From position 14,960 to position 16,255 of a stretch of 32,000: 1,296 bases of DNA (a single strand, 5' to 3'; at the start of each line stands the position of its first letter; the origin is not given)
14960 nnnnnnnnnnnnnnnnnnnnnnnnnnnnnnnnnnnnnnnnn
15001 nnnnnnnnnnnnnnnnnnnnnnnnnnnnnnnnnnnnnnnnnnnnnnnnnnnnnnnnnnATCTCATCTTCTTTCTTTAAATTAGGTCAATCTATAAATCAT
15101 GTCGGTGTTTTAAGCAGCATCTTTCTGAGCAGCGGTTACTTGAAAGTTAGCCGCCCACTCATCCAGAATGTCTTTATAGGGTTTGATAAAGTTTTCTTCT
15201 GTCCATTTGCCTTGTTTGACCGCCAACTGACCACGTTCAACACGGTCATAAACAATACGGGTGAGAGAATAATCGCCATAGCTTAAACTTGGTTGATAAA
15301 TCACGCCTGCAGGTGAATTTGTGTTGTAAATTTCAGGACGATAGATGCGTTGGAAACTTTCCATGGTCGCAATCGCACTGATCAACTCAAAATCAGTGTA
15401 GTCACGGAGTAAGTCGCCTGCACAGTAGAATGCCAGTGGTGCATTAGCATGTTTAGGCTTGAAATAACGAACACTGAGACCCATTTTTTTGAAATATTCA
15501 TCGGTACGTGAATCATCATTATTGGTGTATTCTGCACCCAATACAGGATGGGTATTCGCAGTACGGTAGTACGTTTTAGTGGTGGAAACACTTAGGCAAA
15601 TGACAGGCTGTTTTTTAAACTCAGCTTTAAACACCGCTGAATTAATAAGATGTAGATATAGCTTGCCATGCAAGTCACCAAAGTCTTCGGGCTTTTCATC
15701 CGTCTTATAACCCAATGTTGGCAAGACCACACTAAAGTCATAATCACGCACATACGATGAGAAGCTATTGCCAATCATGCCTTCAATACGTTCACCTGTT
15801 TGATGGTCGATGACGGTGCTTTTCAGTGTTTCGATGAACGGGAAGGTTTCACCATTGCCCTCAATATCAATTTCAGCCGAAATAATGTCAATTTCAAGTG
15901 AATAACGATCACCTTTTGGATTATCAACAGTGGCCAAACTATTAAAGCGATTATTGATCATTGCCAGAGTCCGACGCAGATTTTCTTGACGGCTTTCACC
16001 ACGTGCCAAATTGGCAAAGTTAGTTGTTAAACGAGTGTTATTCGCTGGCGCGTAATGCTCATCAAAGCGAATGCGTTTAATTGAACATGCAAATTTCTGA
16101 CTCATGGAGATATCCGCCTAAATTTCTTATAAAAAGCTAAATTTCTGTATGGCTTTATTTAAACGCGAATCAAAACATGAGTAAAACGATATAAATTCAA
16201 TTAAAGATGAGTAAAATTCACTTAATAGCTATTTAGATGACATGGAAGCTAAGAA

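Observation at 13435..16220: mesX-mesD-flavin reductase module: O2-dependent, folate/B12-independent methionine synthase with unknown methyl donor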

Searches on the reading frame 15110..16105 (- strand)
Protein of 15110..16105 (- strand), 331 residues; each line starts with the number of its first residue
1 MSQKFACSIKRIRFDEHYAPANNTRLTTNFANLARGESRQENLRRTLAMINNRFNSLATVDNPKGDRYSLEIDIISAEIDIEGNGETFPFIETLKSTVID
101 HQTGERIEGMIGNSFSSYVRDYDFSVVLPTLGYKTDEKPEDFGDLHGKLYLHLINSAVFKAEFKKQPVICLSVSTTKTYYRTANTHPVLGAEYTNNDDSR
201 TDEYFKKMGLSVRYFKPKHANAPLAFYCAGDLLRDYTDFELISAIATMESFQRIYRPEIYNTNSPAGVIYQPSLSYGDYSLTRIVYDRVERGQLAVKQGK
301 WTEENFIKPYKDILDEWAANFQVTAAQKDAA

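Call 3: search_protein_families(library=pfam, proteins=[window:15110-16105:-])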
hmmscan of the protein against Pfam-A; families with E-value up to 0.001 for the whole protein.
window:15110-16105:- (331 aa): 1 family
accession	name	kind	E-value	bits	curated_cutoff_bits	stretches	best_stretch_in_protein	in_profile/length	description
PF08908.16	MesX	-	6.3e-161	535.2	25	1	1-319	1-323/323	Putative oxygenase MesX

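Call 4: search_protein_families(library=ncbifam, proteins=[window:15110-16105:-])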
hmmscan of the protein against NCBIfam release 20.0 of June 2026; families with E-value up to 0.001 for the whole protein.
window:15110-16105:- (331 aa): 0 families

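Call 13: search_solved_structures(query=window:15110-16105:-, max_evalue=1)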
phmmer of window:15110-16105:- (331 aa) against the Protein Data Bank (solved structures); distinct sequences matched with E-value up to 1: 0.

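Call 15: find_homologous_proteins(query=window:15110-16105:-, max_evalue=0.00001)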
Query window:15110-16105:- (331 aa): 8000 proteins with E <= 0.00001 among 8000 candidates; the best 120 are listed.
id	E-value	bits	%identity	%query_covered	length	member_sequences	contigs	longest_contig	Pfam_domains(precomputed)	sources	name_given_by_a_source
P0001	9.0e-215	730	96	100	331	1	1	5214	PF08908.17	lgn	-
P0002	1.7e-214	729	96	100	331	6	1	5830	PF08908.17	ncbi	-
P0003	1.3e-200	683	90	100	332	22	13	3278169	PF08908.17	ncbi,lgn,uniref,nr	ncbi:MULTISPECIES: putative oxygenase MesX [Acinetobacter]|uniref:putative oxygenase MesX n=1 Tax=Ac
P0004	2.6e-199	679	90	100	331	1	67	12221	PF08908.17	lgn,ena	-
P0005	7.1e-199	678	89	100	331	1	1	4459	PF08908.17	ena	-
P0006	3.1e-198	675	89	100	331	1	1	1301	PF08908.17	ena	-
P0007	7.4e-198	674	89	100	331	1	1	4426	PF08908.17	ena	-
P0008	8.2e-198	674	89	100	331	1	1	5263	PF08908.17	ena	-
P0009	1.1e-197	674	89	100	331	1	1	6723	PF08908.17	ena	-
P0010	1.1e-197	674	89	100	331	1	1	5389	PF08908.17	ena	-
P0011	1.4e-197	673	89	100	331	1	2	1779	PF08908.17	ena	-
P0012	1.6e-197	673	89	100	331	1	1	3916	PF08908.17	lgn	-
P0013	2.0e-197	673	89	100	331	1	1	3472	PF08908.17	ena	-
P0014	2.5e-197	673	89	100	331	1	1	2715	PF08908.17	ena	-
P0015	4.1e-197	672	89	100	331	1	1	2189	PF08908.17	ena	-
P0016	2.1e-196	669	89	100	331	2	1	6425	PF08908.17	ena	-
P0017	1.4e-195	667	90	98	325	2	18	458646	PF08908.17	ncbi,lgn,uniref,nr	ncbi:putative oxygenase MesX [Acinetobacter baumannii]|uniref:putative oxygenase MesX n=1 Tax=Acinet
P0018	1.7e-195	666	88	100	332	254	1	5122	PF08908.17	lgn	-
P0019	6.6e-194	661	88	100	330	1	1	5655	PF08908.17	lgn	-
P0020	1.1e-193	661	87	100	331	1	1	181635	PF08908.17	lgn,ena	-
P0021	2.6e-191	653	86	100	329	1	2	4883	PF08908.17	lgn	-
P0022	3.2e-191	652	86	100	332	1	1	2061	PF08908.17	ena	-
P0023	5.1e-191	652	88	98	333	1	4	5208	PF08908.17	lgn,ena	-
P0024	6.1e-191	652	88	97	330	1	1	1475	PF08908.17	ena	-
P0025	6.7e-191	651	89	97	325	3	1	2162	PF08908.17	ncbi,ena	-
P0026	1.0e-190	651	85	100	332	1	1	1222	PF08908.17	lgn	-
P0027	1.5e-190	650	85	100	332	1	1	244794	PF08908.17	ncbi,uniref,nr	ncbi:DUF1852 domain-containing protein [Acinetobacter sp. 194]|uniref:putative oxygenase MesX n=1 Ta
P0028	1.8e-190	650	87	98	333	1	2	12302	PF08908.17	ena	-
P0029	1.9e-190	650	85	100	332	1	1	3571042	PF08908.17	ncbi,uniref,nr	ncbi:putative oxygenase MesX [Acinetobacter shaoyimingii]|uniref:DUF1852 domain-containing protein n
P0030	2.5e-190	650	85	100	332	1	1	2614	PF08908.17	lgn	-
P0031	6.8e-190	648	86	98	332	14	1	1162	PF08908.17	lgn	-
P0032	7.7e-190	648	85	100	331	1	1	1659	PF08908.17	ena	-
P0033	1.0e-189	647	87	98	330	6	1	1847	PF08908.17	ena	-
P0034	1.4e-189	647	86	100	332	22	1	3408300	PF08908.17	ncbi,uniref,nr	ncbi:putative oxygenase MesX [Acinetobacter lanii]|uniref:DUF1852 domain-containing protein n=1 Tax=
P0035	1.7e-189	647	86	99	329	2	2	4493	PF08908.17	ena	-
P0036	1.7e-189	647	87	98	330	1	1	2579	PF08908.17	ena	-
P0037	1.8e-189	647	85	100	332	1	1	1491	PF08908.17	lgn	-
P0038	2.3e-189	646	87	99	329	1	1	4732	PF08908.17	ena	-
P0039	5.5e-189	645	86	98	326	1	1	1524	PF08908.17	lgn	-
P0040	7.5e-189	645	86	100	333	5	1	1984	PF08908.17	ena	-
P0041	1.4e-188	644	86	98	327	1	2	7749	PF08908.17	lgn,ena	-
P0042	1.6e-188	644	86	99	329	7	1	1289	PF08908.17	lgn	-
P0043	2.8e-188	643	87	98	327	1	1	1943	PF08908.17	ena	-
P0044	8.7e-188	641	86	98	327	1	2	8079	PF08908.17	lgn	-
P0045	1.5e-187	640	85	98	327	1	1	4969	PF08908.17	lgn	-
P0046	2.0e-187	640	86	98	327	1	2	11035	PF08908.17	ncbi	-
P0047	4.3e-187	639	87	98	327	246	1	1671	PF08908.17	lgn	-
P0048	4.7e-187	639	85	100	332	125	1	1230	PF08908.17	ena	-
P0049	5.0e-187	639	86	98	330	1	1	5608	PF08908.17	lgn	-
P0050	6.7e-187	638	86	98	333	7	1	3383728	PF08908.17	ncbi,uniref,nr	ncbi:hypothetical protein AMD27_04795 [Acinetobacter sp. TGL-Y2]|uniref:putative oxygenase MesX n=1 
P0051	6.9e-187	638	85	99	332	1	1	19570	PF08908.17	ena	-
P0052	9.3e-187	638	85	99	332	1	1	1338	PF08908.17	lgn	-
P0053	9.8e-187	638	85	99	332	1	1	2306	PF08908.17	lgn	-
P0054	1.4e-186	637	84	100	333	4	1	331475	PF08908.17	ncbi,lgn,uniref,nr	ncbi:hypothetical protein B9T25_07235 [Acinetobacter sp. ANC 4470]|uniref:putative oxygenase MesX n=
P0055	3.6e-186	636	85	98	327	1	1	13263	PF08908.17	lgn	-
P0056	4.4e-186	636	84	99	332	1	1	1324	PF08908.17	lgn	-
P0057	4.6e-186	635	85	99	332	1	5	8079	PF08908.17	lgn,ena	-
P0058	5.0e-186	635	83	100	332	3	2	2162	PF08908.17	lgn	-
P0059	5.7e-186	635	86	98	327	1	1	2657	PF08908.17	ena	-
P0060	6.0e-186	635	83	100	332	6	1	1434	PF08908.17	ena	-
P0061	8.3e-186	635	85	98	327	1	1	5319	PF08908.17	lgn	-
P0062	1.1e-185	634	84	99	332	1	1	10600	PF08908.17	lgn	-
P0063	1.7e-185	634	84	99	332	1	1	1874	PF08908.17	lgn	-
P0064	2.3e-185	633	85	98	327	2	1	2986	PF08908.17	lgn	-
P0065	2.4e-185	633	84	100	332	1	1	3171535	PF08908.17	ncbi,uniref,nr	ncbi:DUF1852 family protein [Acinetobacter variabilis]|uniref:DUF1852 family protein n=1 Tax=Acineto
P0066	2.5e-185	633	84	100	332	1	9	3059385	PF08908.17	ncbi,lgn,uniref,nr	ncbi:hypothetical protein A6M14_03450 [Acinetobacter sp. Ac_877]|uniref:putative oxygenase MesX n=1 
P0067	2.7e-185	633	84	99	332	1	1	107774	PF08908.17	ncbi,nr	ncbi:putative oxygenase MesX [Acinetobacter sp. YH16031]|nr:putative oxygenase MesX [Acinetobacter s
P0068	2.7e-185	633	84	99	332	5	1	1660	PF08908.17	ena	-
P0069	3.5e-185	633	84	100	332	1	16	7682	PF08908.17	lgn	-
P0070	4.2e-185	632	84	99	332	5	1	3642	PF08908.17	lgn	-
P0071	4.3e-185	632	84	99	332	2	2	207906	PF08908.17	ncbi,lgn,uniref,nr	ncbi:putative oxygenase MesX [Acinetobacter variabilis]|uniref:putative oxygenase MesX n=1 Tax=Acine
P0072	4.9e-185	632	84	100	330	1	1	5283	PF08908.17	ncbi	-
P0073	5.2e-185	632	84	99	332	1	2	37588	PF08908.17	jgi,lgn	-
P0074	6.7e-185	632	84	100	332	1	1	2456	PF08908.17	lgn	-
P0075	9.1e-185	631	84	100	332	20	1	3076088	PF08908.17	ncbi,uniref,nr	ncbi:DUF1852 family protein [Acinetobacter sp. YWS30-1]|uniref:putative oxygenase MesX n=1 Tax=Acine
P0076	1.0e-184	631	83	99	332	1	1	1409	PF08908.17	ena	-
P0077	2.0e-184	630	84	100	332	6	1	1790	PF08908.17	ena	-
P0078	2.9e-184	630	82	100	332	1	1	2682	PF08908.17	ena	-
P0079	3.7e-184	629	83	100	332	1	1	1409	PF08908.17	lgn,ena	-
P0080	4.4e-184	629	84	100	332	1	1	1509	PF08908.17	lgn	-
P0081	5.4e-184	629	83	100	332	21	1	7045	PF08908.17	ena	-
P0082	7.3e-184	628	84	99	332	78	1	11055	PF08908.17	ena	-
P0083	8.7e-184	628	84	100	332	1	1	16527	PF08908.17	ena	-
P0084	9.9e-184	628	84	100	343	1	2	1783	PF08908.17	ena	-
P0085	1.0e-183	628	83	98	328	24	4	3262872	PF08908.17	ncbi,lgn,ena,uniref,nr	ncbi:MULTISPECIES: DUF1852 domain-containing protein [unclassified Acinetobacter]|uniref:DUF1852 dom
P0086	1.2e-183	628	83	99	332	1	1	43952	PF08908.17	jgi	-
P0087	1.2e-183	628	84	99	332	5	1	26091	PF08908.17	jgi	-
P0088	1.3e-183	627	83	100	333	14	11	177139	PF08908.17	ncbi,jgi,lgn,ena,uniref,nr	ncbi:putative oxygenase MesX [Acinetobacter sp.]|uniref:putative oxygenase MesX n=1 Tax=Acinetobacte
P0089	1.6e-183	627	84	100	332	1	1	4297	PF08908.17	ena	-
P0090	3.9e-183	626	84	100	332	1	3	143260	PF08908.17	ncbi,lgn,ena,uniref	ncbi:putative oxygenase MesX [Acinetobacter sp. TY1]|uniref:putative oxygenase MesX n=1 Tax=Acinetob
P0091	4.3e-183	626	82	100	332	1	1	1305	PF08908.17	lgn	-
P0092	4.7e-183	626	82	100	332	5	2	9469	PF08908.17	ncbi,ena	-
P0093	5.4e-183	625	83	100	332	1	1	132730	PF08908.17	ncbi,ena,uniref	ncbi:DUF1852 domain-containing protein [Acinetobacter sp. 1207_04]|uniref:putative oxygenase MesX n=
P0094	6.3e-183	625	83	100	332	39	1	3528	PF08908.17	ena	-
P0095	6.4e-183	625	83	100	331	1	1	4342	PF08908.17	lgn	-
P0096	6.9e-183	625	82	100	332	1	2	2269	PF08908.17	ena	-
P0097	8.0e-183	625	83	100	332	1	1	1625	PF08908.17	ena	-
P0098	9.8e-183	625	82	100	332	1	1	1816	PF08908.17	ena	-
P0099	1.1e-182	624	82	100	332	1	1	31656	PF08908.17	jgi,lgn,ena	jgi:hypothetical protein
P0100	1.2e-182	624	83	99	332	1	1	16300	PF08908.17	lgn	-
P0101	1.4e-182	624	83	100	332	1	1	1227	PF08908.17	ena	-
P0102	1.5e-182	624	82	100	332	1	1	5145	PF08908.17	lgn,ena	-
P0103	1.7e-182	624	82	100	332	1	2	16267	PF08908.17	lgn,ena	-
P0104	1.8e-182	624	83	98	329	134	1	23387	PF08908.17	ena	-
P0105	2.1e-182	623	82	100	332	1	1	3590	PF08908.17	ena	-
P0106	2.2e-182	623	82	100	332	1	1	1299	PF08908.17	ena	-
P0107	2.3e-182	623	82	99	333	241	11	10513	PF08908.17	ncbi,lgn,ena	-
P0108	2.4e-182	623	82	100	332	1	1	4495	PF08908.17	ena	-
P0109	2.4e-182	623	82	100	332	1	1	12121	PF08908.17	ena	-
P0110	2.8e-182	623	83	98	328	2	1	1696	PF08908.17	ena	-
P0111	3.4e-182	623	82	100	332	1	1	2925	PF08908.17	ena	-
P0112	4.0e-182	623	84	97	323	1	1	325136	PF08908.17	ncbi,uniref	ncbi:putative oxygenase MesX [Acinetobacter sp. ULE_I010]|uniref:putative oxygenase MesX n=1 Tax=Aci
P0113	4.1e-182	623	81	100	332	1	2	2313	PF08908.17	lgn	-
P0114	4.4e-182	622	82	100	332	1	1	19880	PF08908.17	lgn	-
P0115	6.1e-182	622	81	100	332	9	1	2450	PF08908.17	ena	-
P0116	6.5e-182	622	81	100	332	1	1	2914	PF08908.17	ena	-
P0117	6.6e-182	622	82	100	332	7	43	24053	PF08908.17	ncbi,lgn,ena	-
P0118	1.8e-181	620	82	100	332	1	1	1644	PF08908.17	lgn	-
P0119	2.4e-181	620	81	100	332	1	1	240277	PF08908.17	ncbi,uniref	ncbi:putative oxygenase MesX [Acinetobacter sp. CWB-B33]|uniref:putative oxygenase MesX n=1 Tax=Acin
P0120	3.4e-181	619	81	100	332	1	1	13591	PF08908.17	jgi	jgi:hypothetical protein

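Call 25: search_protein_representatives(protein=window:15110-16105:-)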
Query: 331 residues. Proteins with E-value up to 0.001 (for the whole library): 309; up to 1e-10: 208; up to 1e-30: 60. The best 150 are listed.
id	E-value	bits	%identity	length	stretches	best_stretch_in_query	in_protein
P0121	1.4e-109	382.5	54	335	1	8-321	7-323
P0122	5.5e-87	308.3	57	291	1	4-251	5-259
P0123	8.9e-84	297.8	64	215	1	111-321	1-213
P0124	5.0e-74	265.7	60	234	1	1-208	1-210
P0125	2.6e-73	263.4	58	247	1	4-213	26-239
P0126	2.4e-69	250.3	45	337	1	14-314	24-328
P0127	7.1e-69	248.8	55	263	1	94-299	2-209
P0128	1.3e-65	238.0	55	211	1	11-218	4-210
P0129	3.7e-65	236.6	65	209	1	159-320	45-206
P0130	1.5e-61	224.8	42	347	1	7-314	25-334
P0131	5.4e-61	222.9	40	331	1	9-310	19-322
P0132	1.5e-60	221.4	40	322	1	5-318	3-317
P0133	3.1e-59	217.1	54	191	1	1-189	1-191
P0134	7.0e-59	216.0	62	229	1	49-220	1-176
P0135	2.2e-52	194.6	53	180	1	53-231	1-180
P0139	3.3e-50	187.5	66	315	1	189-320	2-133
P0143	5.5e-49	183.5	39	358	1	8-319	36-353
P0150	4.9e-44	167.2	66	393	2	49-130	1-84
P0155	1.8e-39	152.2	61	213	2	168-254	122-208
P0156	2.4e-39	151.8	38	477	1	10-313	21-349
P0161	2.2e-37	145.4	35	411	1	8-315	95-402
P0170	2.7e-35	138.5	48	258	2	49-130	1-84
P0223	2.7e-22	95.8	34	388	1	39-299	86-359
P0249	4.4e-18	81.9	62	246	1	2-70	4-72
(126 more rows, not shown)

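Call 31: find_related_loci(query=A1, collection=genome_contigs, flank=6000)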
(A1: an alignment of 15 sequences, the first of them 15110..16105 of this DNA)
Query A1 (331 aa) in genome_contigs; peptide patterns used: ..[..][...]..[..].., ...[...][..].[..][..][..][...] (x = any residue, [..] = any of these).
600 stretches matched a pattern (row limit reached: there are more); 580 encode a relative of the query (tblastn E <= 1e-3); the best 80 are kept; 80 distinct loci.
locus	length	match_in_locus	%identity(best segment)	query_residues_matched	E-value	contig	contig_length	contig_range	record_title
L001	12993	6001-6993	89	1-331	0e+0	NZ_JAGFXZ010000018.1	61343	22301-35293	Acinetobacter sp. BY419 Scaffold18, whole genome shotgun sequence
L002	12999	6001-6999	88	1-331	0e+0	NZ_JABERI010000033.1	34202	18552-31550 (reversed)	Acinetobacter terrae strain ANC 4282 Contig37, whole genome shotgun sequence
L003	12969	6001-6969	90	1-323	0e+0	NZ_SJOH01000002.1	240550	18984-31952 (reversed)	Acinetobacter sp. ANC 3781 Contig2, whole genome shotgun sequence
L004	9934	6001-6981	87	1-327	0e+0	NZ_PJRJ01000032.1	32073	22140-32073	Acinetobacter sp. B51(2017) NODE_32_length_32073_cov_10.5276, whole genome shotgun sequence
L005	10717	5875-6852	87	1-326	0e+0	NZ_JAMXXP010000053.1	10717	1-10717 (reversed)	Acinetobacter lwoffii strain VE196-10 contig00053, whole genome shotgun sequence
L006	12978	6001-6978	85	1-326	0e+0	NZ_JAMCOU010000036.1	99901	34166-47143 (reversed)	Acinetobacter amyesii strain ANC 5579 4, whole genome shotgun sequence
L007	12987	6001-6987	84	1-331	0e+0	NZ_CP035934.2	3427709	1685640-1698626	Acinetobacter cumulans strain WCHAc060092 chromosome, complete genome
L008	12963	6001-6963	84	1-321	0e+0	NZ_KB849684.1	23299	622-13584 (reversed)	Acinetobacter towneri DSM 14962 = CIP 107472 acMad-supercont1.31, whole genome shotgun sequence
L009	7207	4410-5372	81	1-321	0e+0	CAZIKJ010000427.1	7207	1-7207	MAG TPA_asm: uncultured Pelistega sp. isolate binchicken_co229_361 genome assembly, contig: k141_1877589, whole genome s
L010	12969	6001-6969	79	1-323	6e-178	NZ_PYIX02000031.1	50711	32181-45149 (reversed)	Acinetobacter sichuanensis strain WCHAc060041 31, whole genome shotgun sequence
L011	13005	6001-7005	78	1-331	6e-178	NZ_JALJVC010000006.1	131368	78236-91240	Acinetobacter lwoffii strain P134B contig00006, whole genome shotgun sequence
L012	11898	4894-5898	78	1-331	4e-176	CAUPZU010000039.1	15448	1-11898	MAG TPA_asm: Acinetobacter lwoffii isolate ERR9968819_bin.21_MetaWRAP_v1.3_MAG genome assembly, contig: ERZ21616040.1707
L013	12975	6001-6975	76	1-323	2e-168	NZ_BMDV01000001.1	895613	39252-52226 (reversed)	Acinetobacter modestus strain CCM 8639 sequence01, whole genome shotgun sequence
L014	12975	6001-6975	76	1-323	4e-168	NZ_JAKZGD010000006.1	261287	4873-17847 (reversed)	Acinetobacter sp. ANC 4805 contig00006, whole genome shotgun sequence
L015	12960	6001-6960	78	1-320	9e-177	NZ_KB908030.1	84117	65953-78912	Vitreoscilla stercoraria DSM 513 H150DRAFT_scaffold00013.13, whole genome shotgun sequence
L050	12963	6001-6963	65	1-319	3e-142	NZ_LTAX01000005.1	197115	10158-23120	Marinomonas gallaica strain Cmf 17.2 NODE_5, whole genome shotgun sequence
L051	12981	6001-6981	63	1-323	1e-141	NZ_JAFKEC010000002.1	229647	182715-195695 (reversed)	Pseudomonas palmensis strain BBB001 NODE_2_length_229647_cov_15.369, whole genome shotgun sequence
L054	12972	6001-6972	65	1-320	6e-141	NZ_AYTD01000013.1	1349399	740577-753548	Pseudomonas canadensis strain Feb-92 scaffold1.1, whole genome shotgun sequence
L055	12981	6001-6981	64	1-323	1e-140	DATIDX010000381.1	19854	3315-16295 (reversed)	MAG TPA_asm: Cellvibrio sp. isolate SMAG_U16354 k141_1757709, whole genome shotgun sequence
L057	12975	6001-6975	65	1-321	3e-140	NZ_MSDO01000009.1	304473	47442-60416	Salinicola socius strain SMB35 contig8, whole genome shotgun sequence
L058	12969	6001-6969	62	1-321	2e-140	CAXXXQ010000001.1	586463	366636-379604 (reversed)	MAG: Thiomicrorhabdus sp. isolate 8e74d43a-cc4d-46bd-a310-9162a1113052 genome assembly, contig: contig_1, whole genome s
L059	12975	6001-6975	64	1-321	2e-140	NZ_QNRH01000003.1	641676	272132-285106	Pseudochrobactrum asaccharolyticum strain DSM 25619 Ga0244562_103, whole genome shotgun sequence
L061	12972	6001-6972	63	1-320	6e-140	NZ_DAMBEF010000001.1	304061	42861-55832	MAG: Stenotrophomonas sp. isolate CTOTU48804 NODE_4_length_304061_cov_11.559778, whole genome shotgun sequence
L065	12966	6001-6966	64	1-320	1e-139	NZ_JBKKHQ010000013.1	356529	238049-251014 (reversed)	Pokkaliibacter sp. CJK22405 contig13, whole genome shotgun sequence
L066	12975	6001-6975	62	1-323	2e-139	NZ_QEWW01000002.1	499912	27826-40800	Ignatzschineria cameli strain UAE-HKU57 NODE_2_length_499912_cov_278.326787, whole genome shotgun sequence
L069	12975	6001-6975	63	1-323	2e-139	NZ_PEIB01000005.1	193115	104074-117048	Veronia nyctiphanis strain CAIM 600 CAIM600T_5, whole genome shotgun sequence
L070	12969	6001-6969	63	1-321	2e-139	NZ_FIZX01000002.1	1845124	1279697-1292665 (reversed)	Grimontia celer strain CECT 9029, whole genome shotgun sequence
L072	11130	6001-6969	64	1-319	5e-139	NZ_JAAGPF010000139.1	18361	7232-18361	Burkholderia sp. Ac-20379 NODE_123_length_18361_cov_47.376111/0/0, whole genome shotgun sequence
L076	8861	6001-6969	62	1-321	7e-139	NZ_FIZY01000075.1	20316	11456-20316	Grimontia marina strain CECT 8713, whole genome shotgun sequence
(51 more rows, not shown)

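Call 44: search_protein_families(library=pfam, proteins=[L050:8293-8727:+, L057:8149-8805:+, L057:8802-9257:+, L058:8061-8753:+, L058:8777-9661:+, L065:8114-8947:+, L066:8274-8774:+, L069:8352-9002:+, L070:8273-8701:+, L076:8311-8859:+], max_evalue=0.001)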
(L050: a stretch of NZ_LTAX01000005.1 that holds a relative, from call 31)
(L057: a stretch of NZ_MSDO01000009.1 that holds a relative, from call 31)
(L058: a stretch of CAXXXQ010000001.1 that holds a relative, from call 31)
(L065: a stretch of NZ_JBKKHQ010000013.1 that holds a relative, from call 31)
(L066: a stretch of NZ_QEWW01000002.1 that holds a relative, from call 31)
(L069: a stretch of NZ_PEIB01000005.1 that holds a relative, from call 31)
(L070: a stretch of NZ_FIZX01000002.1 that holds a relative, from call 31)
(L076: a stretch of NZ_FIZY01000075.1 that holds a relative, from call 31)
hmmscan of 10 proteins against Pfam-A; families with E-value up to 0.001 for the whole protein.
L050:8293-8727:+ (144 aa): 3 families
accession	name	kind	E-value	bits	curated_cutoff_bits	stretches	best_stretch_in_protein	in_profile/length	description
PF13411.12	MerR_1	-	4.9e-19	68.6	21.6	1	2-69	1-67/69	MerR HTH family regulatory protein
PF09278.17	MerR-DNA-bind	-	5.5e-15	56.2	25.4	1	47-110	3-65/65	MerR, DNA binding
PF00376.29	MerR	-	3.3e-14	52.8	28.2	1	3-40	1-38/38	MerR family regulatory protein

L057:8149-8805:+ (218 aa): 0 families

L057:8802-9257:+ (151 aa): 1 family
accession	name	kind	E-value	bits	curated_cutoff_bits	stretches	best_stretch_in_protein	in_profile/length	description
PF11008.14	DUF2846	-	3.9e-28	97.8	34.3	1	43-127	2-92/92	Protein of unknown function (DUF2846)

L058:8061-8753:+ (230 aa): 2 families
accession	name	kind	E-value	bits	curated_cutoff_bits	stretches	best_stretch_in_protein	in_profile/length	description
PF00175.26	NAD_binding_1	-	7.8e-21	75.2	22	1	108-215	1-108/109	Oxidoreductase NAD-binding domain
PF00970.30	FAD_binding_6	-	8.6e-08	32.9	21.1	1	7-96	3-96/99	Oxidoreductase FAD-binding domain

L058:8777-9661:+ (294 aa): 1 family
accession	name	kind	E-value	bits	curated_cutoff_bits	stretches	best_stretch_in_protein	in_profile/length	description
PF02219.23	MTHFR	-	4.5e-10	39.8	24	1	38-221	45-231/287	Methylenetetrahydrofolate reductase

L065:8114-8947:+ (277 aa): 1 family
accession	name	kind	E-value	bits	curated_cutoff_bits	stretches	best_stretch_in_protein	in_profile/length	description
PF01925.25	TauE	-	1.6e-53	182.2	32.6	1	17-270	1-237/237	Sulfite exporter TauE/SafE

L066:8274-8774:+ (166 aa): 4 families
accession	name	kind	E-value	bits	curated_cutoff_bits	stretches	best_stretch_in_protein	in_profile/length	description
PF12802.13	MarR_2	-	1.9e-10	41.2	27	1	40-100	1-61/61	MarR family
PF01047.28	MarR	-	1e-05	25.7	24.6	1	42-100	1-58/59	MarR family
PF04079.22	SMC_ScpB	-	0.00013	22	27.4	1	25-108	63-144/160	Segregation and condensation complex subunit ScpB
PF08279.18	HTH_11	-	0.00054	20.2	25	0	49-92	5-49/55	HTH domain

L069:8352-9002:+ (216 aa): 1 family
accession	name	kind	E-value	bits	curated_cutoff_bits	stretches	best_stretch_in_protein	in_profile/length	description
PF20340.3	DUF6635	-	1.8e-13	50.7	27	1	36-124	7-95/272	Family of unknown function (DUF6635)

L070:8273-8701:+ (142 aa): 1 family
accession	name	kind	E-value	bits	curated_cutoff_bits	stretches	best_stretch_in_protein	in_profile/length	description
PF03413.25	PepSY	-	2.7e-08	34.4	24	1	61-115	2-59/60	Peptidase propeptide and YPEB domain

L076:8311-8859:+ (183 aa): 5 families
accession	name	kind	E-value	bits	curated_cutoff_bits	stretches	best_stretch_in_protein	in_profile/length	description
PF13565.12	HTH_32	-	5e-11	43.4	33.7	1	57-137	1-73/73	Homeodomain-like domain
PF13518.12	HTH_28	-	4.3e-08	33.6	25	1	30-81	1-51/52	Helix-turn-helix domain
PF13384.12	HTH_23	-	4e-07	30.1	24.6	1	28-73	4-49/50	Homeodomain-like domain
PF13592.12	HTH_33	-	1.3e-06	28.3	25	1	109-158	3-52/60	Winged helix-turn helix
PF13551.12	HTH_29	-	0.00014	22.4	28.1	1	34-77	4-48/64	Winged helix-turn helix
